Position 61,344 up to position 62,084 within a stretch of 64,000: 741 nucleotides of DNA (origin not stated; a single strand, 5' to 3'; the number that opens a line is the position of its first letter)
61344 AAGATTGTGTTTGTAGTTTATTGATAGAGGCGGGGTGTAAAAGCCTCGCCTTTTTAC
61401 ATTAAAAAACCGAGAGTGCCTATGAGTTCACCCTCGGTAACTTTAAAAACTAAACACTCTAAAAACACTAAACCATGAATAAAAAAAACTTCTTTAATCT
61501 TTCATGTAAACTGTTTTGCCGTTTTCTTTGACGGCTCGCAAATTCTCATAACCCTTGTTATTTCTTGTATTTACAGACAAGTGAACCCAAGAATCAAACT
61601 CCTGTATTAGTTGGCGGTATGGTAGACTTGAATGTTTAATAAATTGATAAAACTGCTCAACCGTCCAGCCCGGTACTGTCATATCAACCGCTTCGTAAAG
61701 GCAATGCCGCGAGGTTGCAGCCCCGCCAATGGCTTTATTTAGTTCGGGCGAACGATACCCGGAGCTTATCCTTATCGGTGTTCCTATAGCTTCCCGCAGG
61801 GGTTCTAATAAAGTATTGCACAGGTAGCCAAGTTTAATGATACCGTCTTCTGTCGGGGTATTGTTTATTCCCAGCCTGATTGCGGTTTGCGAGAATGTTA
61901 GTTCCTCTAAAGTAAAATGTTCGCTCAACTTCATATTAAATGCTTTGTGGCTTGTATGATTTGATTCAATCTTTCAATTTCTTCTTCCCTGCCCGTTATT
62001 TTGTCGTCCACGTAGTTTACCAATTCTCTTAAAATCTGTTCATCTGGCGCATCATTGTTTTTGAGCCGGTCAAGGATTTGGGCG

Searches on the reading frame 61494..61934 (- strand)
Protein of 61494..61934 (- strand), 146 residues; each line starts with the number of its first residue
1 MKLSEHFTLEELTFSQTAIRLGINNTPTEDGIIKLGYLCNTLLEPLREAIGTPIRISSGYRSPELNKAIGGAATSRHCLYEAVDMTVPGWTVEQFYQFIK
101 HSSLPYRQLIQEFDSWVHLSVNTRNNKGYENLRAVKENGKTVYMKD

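Call 21: search_protein_families(library=pfam, proteins=[window:61494-61934:-], max_evalue=0.01)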
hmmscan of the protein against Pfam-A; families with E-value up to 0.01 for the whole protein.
window:61494-61934:- (146 aa): 2 families
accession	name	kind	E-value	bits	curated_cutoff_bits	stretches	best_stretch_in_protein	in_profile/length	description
PF08291.16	Peptidase_M15_3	-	4.3e-22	78.7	23.2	1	6-120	2-108/108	Peptidase M15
PF05951.18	Peptidase_M15_2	-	0.0096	16.1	27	0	52-94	72-119/153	Bacterial protein of unknown function (DUF882)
